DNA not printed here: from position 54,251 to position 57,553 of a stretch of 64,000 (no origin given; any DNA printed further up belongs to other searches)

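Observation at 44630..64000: Second giant ORF of more than 6456 codons still open at the window edge; two paralogs fill about 46% of the window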

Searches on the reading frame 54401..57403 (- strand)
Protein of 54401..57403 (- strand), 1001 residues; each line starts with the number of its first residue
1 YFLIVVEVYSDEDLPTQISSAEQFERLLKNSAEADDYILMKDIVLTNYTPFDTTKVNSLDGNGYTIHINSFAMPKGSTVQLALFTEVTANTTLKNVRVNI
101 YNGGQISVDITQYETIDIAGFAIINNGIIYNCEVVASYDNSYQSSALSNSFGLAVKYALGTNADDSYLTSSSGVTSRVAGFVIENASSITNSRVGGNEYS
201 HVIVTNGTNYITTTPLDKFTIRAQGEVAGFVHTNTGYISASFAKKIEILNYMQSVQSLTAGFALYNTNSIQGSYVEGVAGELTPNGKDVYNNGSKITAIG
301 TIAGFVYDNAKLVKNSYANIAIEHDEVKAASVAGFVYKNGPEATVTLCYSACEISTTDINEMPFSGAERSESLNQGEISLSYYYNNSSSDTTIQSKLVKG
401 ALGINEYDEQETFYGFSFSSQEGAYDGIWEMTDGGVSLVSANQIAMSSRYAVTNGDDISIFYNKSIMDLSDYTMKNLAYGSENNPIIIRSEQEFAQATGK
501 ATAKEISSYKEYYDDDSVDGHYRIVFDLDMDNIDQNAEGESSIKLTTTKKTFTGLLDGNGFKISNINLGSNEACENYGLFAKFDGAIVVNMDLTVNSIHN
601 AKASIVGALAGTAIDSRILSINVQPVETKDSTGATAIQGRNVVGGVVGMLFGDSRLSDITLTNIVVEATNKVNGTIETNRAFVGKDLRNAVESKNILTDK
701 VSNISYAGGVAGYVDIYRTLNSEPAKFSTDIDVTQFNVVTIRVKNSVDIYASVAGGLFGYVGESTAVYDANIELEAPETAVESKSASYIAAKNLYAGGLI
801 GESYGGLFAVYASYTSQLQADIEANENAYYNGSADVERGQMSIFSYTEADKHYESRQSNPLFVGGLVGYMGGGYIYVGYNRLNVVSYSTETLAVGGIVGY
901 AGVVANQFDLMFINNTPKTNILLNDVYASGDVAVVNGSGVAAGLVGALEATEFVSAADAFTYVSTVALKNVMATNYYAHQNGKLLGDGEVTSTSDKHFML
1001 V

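Call 38: find_homologous_proteins(query=window:54401-57403:-, max_evalue=0.001)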
Query window:54401-57403:- (1001 aa): 9 proteins with E <= 0.001 among 8000 candidates.
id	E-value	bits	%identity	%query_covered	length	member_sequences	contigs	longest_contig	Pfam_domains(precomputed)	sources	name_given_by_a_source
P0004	2.7e-270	918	50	100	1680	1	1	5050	-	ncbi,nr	ncbi:MAG: hypothetical protein K2K31_03190, partial [Clostridia bacterium]|nr:hypothetical protein [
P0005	2.5e-106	375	33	96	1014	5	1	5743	-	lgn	-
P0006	6.6e-93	331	33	90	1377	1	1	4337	-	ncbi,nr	ncbi:MAG: hypothetical protein J5779_00770, partial [Clostridia bacterium]|nr:hypothetical protein [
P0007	1.0e-76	277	35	62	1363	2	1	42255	-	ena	-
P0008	1.4e-68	250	34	57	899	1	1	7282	-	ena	-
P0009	5.4e-49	185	43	32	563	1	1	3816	-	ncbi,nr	ncbi:MAG: hypothetical protein IJA69_04790 [Clostridia bacterium]|nr:hypothetical protein [Clostridi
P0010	4.9e-35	139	30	61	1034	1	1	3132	-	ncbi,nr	ncbi:MAG: hypothetical protein IJW82_01280, partial [Clostridia bacterium]|nr:hypothetical protein [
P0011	5.6e-28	116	51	14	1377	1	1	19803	-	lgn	-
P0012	1.1e-23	102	32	33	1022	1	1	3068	-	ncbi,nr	ncbi:MAG: hypothetical protein IJA72_01340, partial [Clostridia bacterium]|nr:hypothetical protein [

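Call 54: find_encoding_contigs(protein=P0007, flank=10000, max_places=3)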
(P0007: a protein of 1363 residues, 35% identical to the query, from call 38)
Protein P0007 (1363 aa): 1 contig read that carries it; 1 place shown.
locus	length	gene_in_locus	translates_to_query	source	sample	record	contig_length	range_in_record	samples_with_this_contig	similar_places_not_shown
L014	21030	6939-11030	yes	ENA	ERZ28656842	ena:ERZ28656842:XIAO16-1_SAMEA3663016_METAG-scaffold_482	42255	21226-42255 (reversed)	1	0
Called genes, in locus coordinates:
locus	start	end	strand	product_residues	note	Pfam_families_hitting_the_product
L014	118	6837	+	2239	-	-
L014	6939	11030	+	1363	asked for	-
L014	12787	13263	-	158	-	-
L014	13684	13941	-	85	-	-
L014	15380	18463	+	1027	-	PF07581:Glug (faint)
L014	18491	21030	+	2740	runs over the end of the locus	-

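Call 55: find_encoding_contigs(protein=P0011, flank=10000, max_places=3)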
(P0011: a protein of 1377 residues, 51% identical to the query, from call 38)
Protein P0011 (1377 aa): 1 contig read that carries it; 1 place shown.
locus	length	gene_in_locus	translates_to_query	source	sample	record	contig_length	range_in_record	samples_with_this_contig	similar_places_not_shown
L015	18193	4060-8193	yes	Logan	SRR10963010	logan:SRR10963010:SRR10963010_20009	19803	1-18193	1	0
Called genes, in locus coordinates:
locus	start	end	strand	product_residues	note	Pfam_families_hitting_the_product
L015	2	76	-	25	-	?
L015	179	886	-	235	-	PF01171:ATP_bind_3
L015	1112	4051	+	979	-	-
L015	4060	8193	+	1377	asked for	-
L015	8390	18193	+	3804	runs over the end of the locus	?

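Call 56: predict_structure(alignment_id=A2)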
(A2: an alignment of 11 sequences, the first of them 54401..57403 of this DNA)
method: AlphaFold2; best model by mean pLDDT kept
length: 1001 residues; sequences in the alignment: 11
mean_pLDDT: 72.7   pTM: 0.76
mean pLDDT of the five models: 72.7, 71.5, 71.1, 69.2, 67.1
residues with pLDDT >= 90: 215; 70-90: 408; 50-70: 196; < 50: 182
segments of 3 or more residues with pLDDT < 50: 1-13, 145-147, 284-286, 368-372, 388-398, 409-412, 414-426, 449-477, 536-543, 629-632, 673-679, 727-736, 778-786, 847-857, 905-916, 952-961, 977-1001
pLDDT, mean of each block of 10 residues (from residue 1): 30 70 92 87 92 92 88 90 95 91 88 93 96 85 54 87 67 88 96 87 67 84 96 94 93 89 96 87 56 87 94 89 79 89 86 70 65 67 65 46 59 44 48 60 51 39 35 44 74 74 55 71 86 56 55 85 86 87 88 88 91 88 71 72 93 81 81 48 76 83 86 83 54 47 67 87 80 63 50 78 84 76 71 55 51 50 86 80 72 80 54 49 77 69 75 46 66 55 29 25 26
secondary structure, 60 per line:
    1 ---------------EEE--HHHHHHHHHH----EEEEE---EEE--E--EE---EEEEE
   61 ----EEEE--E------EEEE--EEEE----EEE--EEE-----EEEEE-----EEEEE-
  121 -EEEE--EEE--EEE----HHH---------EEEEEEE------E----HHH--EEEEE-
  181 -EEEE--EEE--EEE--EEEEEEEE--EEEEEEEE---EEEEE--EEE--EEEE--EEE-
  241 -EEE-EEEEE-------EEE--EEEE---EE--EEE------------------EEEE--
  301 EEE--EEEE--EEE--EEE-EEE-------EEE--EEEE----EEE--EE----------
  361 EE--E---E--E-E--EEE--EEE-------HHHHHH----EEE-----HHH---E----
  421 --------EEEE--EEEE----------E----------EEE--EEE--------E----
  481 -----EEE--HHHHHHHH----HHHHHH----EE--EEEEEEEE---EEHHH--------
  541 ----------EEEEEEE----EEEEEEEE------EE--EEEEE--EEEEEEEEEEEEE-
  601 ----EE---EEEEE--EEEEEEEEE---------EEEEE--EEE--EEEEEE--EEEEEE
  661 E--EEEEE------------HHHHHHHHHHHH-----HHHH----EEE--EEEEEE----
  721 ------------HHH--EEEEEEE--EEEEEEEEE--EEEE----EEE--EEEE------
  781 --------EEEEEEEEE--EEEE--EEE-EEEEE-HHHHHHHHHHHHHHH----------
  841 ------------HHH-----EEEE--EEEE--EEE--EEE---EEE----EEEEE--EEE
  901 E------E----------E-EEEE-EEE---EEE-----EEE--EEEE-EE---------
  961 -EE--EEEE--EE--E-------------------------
elements in order (helices of 4 or more, strands of 3 or more residues): E16-18 H21-30 E35-39 E43-45 E56-60 E65-68 E78-81 E84-87 E92-94 E97-99 E105-109 E115-119 E122-125 E128-130 E133-135 E152-158 E175-179 E182-185 E188-190 E193-195 E198-205 E208-215 E219-223 E226-228 E231-234 E237-239 E242-244 E246-250 E258-260 E263-266 E274-276 E295-298 E301-303 E306-309 E312-314 E317-319 E321-323 E331-333 E336-339 E344-346 E377-379 E382-384 H392-397 E402-404 E429-432 E435-438 E460-462 E465-467 E486-488 H491-498 H503-508 E517-524 E551-557 E562-569 E580-584 E587-599 E610-614 E617-625 E635-639 E642-644 E647-652 E655-661 E664-668 H681-692 H698-701 E706-708 E711-716 E738-744 E747-755 E758-761 E766-768 E771-774 E789-797 E800-803 E806-808 E810-814 H816-830 E861-864 E867-870 E873-875 E878-880 E884-886 E891-895 E898-901 E921-924 E926-928 E932-934 E940-942 E945-948 E966-969

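Call 60: fold_search(model_id=the predicted structure, library=pdb)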
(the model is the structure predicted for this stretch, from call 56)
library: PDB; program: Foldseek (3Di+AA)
matches with E <= 10: 165; with E <= 0.001: 2
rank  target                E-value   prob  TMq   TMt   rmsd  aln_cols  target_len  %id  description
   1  8bwk_A                5.5e-04  0.57  0.13  0.16  23.8      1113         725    9  Metagenomic derived PL6 alginate lyase (released 2023-12-20)
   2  3n6z                  6.0e-04  1.00  0.17  0.39  11.7       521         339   12  Crystal structure of a putative immunoglobulin A1 protease (BACOVA_03286) from Bacteroides ovatus at 1.30 A resolution (released 2010-07-21)
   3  7o7t                  5.0e-03  0.25  0.12  0.15  24.1      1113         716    8  Structure of the PL6 family alginate lyase Patl3640 from Pseudoalteromonas atlantica T6c in complex with 4-deoxy-L-eryth (released 2021-07-28)
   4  8bwk_C                5.2e-03  0.25  0.12  0.15  24.4      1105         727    9  Metagenomic derived PL6 alginate lyase (released 2023-12-20)
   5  5gkq_A                9.7e-03  0.35  0.15  0.19  24.0      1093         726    9  Structure of PL6 family alginate lyase AlyGC mutant-R241A (released 2017-02-08)
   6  4rt6_A                1.1e-02  0.15  0.12  0.13  24.2      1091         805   10  Structure of a complex between hemopexin and hemopexin binding protein (released 2016-05-18)
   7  4rm6                  1.2e-02  0.16  0.12  0.14  23.2      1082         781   10  Crystal structure of Hemopexin Binding Protein (released 2016-05-18)
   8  6xja_P                1.8e-02  0.98  0.15  0.13  11.7       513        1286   12  Streptococcus Pneumoniae IgA1 Protease with IgA1 substrate (released 2021-01-20)
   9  7dmk_A                3.8e-02  0.14  0.13  0.15  23.2       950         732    9  PL6 alginate lyase BcAlyPL6 (released 2021-10-06)
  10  8bwk_D                4.8e-02  0.09  0.11  0.14  23.8      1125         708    9  Metagenomic derived PL6 alginate lyase (released 2023-12-20)
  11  8yk2_B                5.7e-02  0.09  0.10  0.13  24.5       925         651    8  Blood group B alpha-1,3-galactosidase AgaBb from Bifidobacterium bifidum, construct T7-tag_24-700 (released 2024-07-10)
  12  9bev_A                6.3e-02  0.09  0.09  0.14  23.1       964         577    5  Structure of GH110A in complex with a lambda-carrageenan oligosaccharide (released 2025-08-27)
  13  7uvl_P                6.8e-02  0.72  0.14  0.11  15.2       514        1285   11  IgA1 Protease with IgA1 substrate (released 2022-11-23)
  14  4pex_A                1.2e-01  0.09  0.11  0.15  18.7       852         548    9  Structure of the E502A variant of sacteLam55A from Streptomyces sp. SirexAA-E in complex with glucose (released 2015-03-18)
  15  6xjb                  1.4e-01  0.84  0.16  0.13  11.3       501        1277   12  IgA1 Protease (released 2020-12-09)
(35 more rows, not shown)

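Call 97: fold_search(model_id=the predicted structure, library=viral)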
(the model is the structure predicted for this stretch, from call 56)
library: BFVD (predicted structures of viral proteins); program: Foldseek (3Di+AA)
matches with E <= 10: 372; with E <= 0.001: 9
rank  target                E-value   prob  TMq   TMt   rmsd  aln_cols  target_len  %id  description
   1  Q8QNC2                9.6e-13  1.00  0.28  0.24  22.5      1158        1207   13  EsV-1-160 [Ectocarpus siliculosus virus 1 (isolate New Zealand/Kaikoura/1988)]
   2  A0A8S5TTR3            2.0e-07  1.00  0.19  0.32  11.1       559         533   14  Putative immunoglobulin A1 protease [Siphoviridae sp. ct5jB2]
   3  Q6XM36                1.8e-06  1.00  0.23  0.35   9.7       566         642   14  FirrV-1-A51 [Feldmannia irregularis virus a]
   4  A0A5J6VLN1            7.1e-06  1.00  0.18  0.31  13.4       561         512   11  Uncharacterized protein [Megaviridae environmental sample]
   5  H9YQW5                3.4e-05  1.00  0.18  0.32   7.6       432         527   18  (no name in the UniProt tables at hand)
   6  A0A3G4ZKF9            1.6e-04  0.99  0.17  0.26  19.6      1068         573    7  Uncharacterized protein [Terrestrivirus sp.]
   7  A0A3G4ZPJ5            2.6e-04  0.90  0.14  0.20  23.3      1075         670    8  Right handed beta helix domain-containing protein [Barrevirus sp.]
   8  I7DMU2                5.7e-04  0.41  0.14  0.12  26.9      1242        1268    9  Right handed beta helix domain-containing protein [Staphylococcus phage SA11]
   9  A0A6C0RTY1            6.8e-04  0.47  0.13  0.12  24.5      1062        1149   10  (no name in the UniProt tables at hand)
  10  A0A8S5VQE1            1.7e-03  1.00  0.20  0.34   6.0       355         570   17  (no name in the UniProt tables at hand)
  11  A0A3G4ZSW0            1.8e-03  0.47  0.13  0.15  22.2      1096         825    9  Right handed beta helix domain-containing protein [Edafosvirus sp.]
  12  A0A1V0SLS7            1.9e-03  0.69  0.16  0.20  19.9      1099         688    9  Right handed beta helix domain-containing protein [Klosneuvirus KNV1]
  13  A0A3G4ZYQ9            2.9e-03  0.72  0.13  0.19  18.4       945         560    9  Uncharacterized protein [Gaeavirus sp.]
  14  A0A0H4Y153            6.5e-03  0.28  0.09  0.17  19.5       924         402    5  Uncharacterized protein [Salmon gill poxvirus]
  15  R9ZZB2                6.5e-03  0.25  0.15  0.16  26.6      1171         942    8  Structural protein [Cellulophaga phage phi17:2]
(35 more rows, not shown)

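Call 110: search_dna_similar(query=window:54401-57403:-, collection=phages, mode=protein, max_evalue=0.001, max_rows=10)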
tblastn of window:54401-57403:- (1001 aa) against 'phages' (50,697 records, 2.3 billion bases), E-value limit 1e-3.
No match.

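Call 111: search_dna_similar(query=window:54401-57403:-, collection=plasmids, mode=protein, max_evalue=0.001, max_rows=10)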
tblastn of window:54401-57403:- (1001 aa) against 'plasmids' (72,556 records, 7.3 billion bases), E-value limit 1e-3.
No match.
